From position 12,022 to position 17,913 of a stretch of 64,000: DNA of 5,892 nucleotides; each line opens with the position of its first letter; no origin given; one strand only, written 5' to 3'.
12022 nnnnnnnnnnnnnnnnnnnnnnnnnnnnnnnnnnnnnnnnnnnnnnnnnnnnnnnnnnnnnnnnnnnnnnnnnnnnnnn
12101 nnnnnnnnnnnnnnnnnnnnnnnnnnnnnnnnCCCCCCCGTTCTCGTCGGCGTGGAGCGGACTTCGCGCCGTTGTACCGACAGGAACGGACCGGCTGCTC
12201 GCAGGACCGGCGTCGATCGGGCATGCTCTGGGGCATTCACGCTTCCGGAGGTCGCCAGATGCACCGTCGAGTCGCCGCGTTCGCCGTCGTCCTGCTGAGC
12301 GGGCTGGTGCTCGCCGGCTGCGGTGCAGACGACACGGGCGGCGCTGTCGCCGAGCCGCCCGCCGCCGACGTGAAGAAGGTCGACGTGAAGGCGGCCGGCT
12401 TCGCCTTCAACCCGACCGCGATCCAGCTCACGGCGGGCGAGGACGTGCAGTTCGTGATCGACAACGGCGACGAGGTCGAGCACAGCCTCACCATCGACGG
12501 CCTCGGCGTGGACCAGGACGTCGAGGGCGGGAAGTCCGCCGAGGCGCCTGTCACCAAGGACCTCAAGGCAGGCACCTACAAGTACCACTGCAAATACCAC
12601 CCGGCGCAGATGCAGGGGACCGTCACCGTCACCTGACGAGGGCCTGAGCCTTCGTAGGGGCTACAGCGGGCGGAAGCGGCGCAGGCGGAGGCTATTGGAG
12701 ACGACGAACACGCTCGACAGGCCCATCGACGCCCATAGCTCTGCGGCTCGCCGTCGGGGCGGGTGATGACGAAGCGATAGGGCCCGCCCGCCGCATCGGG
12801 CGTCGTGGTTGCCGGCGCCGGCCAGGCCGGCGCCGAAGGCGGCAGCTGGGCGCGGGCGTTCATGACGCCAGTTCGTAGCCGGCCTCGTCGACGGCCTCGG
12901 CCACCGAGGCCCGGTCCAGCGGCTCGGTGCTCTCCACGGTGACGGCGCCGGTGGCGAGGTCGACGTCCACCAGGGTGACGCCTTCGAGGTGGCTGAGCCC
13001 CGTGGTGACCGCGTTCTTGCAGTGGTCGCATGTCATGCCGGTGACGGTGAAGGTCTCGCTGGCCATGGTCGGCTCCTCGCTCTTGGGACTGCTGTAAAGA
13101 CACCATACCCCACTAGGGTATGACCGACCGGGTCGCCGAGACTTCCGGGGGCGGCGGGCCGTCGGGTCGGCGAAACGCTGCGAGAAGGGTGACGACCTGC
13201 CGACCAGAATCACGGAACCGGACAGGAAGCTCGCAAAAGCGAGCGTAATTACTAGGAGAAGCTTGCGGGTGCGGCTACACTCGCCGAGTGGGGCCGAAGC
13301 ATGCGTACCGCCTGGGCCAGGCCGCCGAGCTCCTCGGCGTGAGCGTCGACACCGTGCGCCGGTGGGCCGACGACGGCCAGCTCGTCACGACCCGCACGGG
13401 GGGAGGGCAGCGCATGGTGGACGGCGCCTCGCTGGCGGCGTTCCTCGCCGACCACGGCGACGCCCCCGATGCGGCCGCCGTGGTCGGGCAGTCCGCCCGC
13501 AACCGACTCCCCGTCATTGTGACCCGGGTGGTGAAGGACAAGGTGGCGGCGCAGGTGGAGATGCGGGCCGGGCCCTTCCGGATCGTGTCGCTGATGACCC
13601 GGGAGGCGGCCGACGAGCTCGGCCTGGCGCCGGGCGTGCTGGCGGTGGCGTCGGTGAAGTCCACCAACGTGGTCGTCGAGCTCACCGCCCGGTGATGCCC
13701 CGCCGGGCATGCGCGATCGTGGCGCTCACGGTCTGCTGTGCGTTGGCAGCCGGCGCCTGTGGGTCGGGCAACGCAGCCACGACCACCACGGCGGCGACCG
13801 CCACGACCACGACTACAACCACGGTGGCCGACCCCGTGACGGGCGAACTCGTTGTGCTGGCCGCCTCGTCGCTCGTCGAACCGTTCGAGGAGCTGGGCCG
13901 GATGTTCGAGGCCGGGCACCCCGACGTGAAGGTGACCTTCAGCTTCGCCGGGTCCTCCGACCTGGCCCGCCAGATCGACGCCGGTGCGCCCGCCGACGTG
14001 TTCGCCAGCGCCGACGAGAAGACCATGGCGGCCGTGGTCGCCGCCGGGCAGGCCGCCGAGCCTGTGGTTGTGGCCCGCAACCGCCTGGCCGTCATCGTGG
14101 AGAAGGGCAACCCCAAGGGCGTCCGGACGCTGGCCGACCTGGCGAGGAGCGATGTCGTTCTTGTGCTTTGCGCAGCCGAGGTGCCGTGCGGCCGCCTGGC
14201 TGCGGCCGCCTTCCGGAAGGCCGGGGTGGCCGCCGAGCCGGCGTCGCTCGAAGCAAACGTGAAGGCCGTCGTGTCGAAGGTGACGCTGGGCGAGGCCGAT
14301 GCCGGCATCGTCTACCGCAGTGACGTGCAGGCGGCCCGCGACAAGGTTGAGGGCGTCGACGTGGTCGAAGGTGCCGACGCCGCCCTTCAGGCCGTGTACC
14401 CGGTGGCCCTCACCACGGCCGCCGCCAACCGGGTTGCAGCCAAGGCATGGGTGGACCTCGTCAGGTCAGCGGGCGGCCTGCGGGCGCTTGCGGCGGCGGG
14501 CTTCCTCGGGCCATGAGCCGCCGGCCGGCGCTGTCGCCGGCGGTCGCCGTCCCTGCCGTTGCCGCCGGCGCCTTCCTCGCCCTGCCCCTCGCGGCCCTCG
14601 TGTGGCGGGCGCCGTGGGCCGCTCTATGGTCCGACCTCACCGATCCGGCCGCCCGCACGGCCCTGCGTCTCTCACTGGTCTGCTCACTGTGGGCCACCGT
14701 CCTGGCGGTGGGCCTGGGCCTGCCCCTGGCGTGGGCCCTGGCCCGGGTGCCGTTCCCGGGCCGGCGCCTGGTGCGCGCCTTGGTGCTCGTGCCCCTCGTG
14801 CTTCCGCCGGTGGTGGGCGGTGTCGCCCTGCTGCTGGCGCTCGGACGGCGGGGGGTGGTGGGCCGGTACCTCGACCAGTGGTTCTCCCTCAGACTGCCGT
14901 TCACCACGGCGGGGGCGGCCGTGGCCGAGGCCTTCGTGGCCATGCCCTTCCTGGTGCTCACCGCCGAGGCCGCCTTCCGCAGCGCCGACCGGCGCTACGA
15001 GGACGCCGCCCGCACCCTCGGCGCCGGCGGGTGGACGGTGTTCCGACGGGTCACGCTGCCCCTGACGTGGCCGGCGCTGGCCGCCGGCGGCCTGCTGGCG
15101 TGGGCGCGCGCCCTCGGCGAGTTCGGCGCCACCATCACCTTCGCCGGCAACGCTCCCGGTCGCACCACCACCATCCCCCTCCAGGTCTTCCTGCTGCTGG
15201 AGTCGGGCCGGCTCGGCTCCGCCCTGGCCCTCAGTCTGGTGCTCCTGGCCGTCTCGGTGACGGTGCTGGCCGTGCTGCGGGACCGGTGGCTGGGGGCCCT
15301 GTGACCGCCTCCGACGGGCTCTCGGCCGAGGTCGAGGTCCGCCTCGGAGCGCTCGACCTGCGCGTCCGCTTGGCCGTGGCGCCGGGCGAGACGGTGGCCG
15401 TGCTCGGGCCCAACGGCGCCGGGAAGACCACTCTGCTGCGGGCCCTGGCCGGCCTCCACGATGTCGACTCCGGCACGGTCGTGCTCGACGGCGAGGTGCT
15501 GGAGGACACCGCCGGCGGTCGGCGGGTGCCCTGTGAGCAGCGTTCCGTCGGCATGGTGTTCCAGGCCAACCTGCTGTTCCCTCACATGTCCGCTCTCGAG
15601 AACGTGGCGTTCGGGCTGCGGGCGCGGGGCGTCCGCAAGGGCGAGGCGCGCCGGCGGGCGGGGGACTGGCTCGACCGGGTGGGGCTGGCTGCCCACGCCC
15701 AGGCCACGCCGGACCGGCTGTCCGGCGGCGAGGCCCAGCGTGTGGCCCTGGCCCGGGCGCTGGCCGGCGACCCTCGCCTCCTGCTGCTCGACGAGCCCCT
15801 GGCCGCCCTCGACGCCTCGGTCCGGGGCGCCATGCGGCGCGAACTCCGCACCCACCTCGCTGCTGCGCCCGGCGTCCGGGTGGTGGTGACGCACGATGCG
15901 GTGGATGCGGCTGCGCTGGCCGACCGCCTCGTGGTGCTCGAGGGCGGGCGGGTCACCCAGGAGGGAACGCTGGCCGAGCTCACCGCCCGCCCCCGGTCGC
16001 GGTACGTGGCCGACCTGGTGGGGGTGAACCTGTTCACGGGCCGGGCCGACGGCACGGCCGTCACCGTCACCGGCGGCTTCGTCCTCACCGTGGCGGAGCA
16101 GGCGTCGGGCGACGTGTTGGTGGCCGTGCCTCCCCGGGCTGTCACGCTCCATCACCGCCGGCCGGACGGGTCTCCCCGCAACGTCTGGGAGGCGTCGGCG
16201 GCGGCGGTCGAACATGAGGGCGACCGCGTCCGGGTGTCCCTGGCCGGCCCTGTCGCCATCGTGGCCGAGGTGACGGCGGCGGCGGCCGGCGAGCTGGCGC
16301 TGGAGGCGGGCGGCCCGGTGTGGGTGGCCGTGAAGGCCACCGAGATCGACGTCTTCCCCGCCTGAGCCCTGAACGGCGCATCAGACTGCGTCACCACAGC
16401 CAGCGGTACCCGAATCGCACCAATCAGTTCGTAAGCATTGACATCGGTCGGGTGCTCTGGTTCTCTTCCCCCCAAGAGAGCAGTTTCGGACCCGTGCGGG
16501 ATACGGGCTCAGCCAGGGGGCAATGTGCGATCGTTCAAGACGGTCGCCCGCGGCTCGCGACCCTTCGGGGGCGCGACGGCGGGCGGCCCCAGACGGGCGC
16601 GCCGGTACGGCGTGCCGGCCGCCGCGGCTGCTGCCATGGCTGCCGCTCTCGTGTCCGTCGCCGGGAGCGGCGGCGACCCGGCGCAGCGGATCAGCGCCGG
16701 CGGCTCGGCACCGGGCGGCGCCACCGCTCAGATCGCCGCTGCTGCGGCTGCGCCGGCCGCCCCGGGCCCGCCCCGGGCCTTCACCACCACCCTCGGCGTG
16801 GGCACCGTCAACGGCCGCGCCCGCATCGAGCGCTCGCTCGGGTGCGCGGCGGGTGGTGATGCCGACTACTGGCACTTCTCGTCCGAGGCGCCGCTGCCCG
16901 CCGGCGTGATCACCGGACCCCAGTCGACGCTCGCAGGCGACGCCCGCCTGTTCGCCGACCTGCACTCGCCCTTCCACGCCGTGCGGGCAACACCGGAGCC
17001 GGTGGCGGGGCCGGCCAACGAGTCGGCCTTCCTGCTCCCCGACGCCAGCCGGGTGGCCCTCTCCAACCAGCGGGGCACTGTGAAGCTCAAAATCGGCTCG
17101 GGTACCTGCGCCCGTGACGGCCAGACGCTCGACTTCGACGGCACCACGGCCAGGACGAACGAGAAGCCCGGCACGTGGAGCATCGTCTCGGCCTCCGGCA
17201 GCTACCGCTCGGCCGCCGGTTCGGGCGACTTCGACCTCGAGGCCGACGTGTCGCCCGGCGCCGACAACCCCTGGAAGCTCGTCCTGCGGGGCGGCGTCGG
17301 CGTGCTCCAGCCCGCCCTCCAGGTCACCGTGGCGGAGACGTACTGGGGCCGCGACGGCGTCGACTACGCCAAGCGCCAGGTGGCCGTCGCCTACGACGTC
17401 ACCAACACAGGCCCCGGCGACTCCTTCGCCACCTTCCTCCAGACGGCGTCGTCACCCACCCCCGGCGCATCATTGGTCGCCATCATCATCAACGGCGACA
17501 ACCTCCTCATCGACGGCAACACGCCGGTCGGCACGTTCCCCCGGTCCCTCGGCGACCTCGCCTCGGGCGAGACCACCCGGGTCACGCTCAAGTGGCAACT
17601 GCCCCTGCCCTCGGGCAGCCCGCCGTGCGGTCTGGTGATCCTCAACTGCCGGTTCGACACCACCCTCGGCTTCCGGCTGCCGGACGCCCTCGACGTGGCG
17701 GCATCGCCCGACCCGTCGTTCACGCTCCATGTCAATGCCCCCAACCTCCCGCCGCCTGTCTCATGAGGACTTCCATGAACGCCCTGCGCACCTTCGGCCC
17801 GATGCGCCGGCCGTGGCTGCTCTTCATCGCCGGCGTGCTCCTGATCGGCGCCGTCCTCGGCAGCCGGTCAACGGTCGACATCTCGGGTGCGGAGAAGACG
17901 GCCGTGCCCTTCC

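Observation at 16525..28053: Three-gene envelope operon built around a 3187-aa protein with no recognisable catalytic domain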

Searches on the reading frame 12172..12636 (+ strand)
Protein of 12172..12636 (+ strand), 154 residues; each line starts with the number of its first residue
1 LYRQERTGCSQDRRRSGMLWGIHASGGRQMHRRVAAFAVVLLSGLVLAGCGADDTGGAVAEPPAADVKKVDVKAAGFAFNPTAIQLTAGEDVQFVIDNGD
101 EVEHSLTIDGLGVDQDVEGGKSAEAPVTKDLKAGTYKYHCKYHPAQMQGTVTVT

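Call 9: search_protein_families(library=pfam, proteins=[window:12172-12636:+], max_evalue=0.001)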
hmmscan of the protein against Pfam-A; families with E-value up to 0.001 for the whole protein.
window:12172-12636:+ (154 aa): 2 families
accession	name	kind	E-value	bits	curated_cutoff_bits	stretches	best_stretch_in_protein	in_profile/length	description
PF13473.12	Cupredoxin_1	-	4.1e-17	62.5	27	1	63-153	16-104/104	Cupredoxin-like domain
PF00127.26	Copper-bind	-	1e-07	32.7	21.2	1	69-153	4-98/99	Copper binding proteins, plastocyanin/azurin family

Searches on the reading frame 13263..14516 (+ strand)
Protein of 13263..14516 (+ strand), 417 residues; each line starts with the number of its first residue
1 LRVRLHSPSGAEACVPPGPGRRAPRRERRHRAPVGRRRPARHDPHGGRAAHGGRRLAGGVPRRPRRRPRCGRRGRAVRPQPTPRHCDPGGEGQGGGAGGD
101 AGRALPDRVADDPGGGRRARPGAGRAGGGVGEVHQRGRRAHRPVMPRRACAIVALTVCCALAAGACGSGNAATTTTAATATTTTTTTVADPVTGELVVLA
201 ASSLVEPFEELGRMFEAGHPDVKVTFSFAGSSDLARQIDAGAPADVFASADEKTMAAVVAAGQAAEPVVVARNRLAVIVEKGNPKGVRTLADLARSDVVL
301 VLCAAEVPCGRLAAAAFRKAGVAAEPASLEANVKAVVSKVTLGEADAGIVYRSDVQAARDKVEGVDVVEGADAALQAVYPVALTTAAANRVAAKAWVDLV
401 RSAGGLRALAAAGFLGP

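Call 9: search_protein_families(library=pfam, proteins=[window:13263-14516:+], max_evalue=0.001)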
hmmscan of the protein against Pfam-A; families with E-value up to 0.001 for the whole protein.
window:13263-14516:+ (417 aa): 3 families
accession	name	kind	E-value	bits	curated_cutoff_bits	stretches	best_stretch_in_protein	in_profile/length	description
PF13531.11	SBP_bac_11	-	3.3e-47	161.6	25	1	196-414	1-226/227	Bacterial extracellular solute-binding protein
PF01547.30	SBP_bac_1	-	7e-20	72.7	26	1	202-404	8-304/307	Bacterial extracellular solute-binding protein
PF12727.12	PBP_like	-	5e-07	29.5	27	1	214-353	3-153/193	PBP superfamily domain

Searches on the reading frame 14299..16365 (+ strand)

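Call 9: search_protein_families(library=pfam, proteins=[window:14299-16365:+], max_evalue=0.001)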
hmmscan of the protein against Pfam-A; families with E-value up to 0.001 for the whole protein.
window:14299-16365:+ (688 aa): 3 families
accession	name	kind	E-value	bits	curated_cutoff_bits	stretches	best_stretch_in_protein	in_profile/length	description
PF00005.33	ABC_tran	-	4.8e-34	118.3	25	1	356-502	4-137/137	ABC transporter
PF03459.23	TOBE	-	8e-08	32.8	22.3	1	625-683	2-62/64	TOBE domain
PF13304.12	AAA_21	-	1.3e-06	29.2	27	1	367-397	3-26/304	AAA domain, putative AbiEii toxin, Type IV TA system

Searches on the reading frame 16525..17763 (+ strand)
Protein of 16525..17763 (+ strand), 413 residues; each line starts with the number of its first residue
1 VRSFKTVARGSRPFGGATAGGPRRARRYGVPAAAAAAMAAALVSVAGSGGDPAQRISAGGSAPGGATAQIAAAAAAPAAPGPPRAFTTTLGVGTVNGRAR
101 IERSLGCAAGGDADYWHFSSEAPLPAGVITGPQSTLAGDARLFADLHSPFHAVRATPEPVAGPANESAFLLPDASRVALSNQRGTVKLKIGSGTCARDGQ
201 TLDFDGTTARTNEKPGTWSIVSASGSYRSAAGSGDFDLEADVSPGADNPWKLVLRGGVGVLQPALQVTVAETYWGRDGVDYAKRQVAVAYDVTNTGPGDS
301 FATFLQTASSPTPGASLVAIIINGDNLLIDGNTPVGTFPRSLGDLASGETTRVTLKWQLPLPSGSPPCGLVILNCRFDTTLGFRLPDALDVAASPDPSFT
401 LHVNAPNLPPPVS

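Call 6: search_protein_families(library=pfam, proteins=[window:16525-17763:+], max_evalue=1)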
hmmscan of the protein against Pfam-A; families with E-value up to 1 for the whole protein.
window:16525-17763:+ (413 aa): 1 family
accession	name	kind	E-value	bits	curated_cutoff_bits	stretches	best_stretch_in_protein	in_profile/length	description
PF07705.17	CARDB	-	0.045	14.4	22.7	1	281-360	16-72/101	CARDB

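Call 7: search_protein_families(library=ncbifam, proteins=[window:16525-17763:+], max_evalue=1)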
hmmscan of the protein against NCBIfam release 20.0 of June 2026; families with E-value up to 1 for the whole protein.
window:16525-17763:+ (413 aa): 0 families

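Call 56: search_solved_structures(query=A6, max_evalue=10, show_alignments=1)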
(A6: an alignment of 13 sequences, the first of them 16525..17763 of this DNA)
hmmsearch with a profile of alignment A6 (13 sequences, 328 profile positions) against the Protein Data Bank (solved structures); distinct sequences matched with E-value up to 10: 6.
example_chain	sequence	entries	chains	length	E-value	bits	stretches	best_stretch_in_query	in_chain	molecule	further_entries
1fhj_A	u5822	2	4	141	0.52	12.7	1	247-312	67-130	HEMOGLOBIN (ALPHA CHAIN) | hemoglobin alpha chain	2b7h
2qls_A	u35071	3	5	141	0.6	12.5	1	247-310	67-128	Hemoglobin subunit alpha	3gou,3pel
3d4x_A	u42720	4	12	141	0.75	12.2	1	246-311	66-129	Hemoglobin subunit alpha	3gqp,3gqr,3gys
3tc2_A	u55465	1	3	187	1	11.7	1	199-218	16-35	Kunitz-type proteinase inhibitor P1H5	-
2r80_A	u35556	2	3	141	1.3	11.4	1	246-310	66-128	Hemoglobin subunit alpha-A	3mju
3dhr_A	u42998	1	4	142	1.3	11.4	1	246-310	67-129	Hemoglobin subunit alpha-A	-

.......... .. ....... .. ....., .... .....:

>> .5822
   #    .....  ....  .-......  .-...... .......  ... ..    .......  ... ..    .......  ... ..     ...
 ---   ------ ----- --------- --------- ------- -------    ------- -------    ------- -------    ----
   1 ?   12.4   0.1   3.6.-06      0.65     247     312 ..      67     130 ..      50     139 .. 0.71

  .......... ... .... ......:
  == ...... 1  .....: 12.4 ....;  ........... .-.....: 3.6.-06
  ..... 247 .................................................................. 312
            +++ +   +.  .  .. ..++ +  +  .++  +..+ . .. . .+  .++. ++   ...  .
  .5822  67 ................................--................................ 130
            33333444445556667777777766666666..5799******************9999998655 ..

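Call 82: search_protein_families(library=phrogs, proteins=[window:16525-17763:+], max_evalue=0.1)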
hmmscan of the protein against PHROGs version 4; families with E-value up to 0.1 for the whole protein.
window:16525-17763:+ (413 aa): 0 families

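Call 91: search_protein_families(library=pfam, alignment_id=A6, max_evalue=1)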
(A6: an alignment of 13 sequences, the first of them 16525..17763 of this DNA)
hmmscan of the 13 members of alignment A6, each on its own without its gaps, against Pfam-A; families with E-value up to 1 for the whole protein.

A. member 1, window:16525-17763:+ (413 aa): 1 family
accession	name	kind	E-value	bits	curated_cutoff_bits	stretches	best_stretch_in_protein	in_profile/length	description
PF07705.17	CARDB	-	0.045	14.4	22.7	1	281-360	16-72/101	CARDB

B. families by the number of members that match (of 13 scanned): 3 families
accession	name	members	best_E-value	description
PF07705.17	CARDB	7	0.015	CARDB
PF05753.20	TRAP_beta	1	0.16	Translocon-associated protein beta (TRAPB)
PF17656.6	ChapFlgA_N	1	0.25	FlgA N-terminal domain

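Call 94: search_protein_families(library=padloc, proteins=[window:16525-17763:+], max_evalue=0.1)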
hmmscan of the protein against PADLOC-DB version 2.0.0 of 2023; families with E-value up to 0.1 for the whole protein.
window:16525-17763:+ (413 aa): 0 families
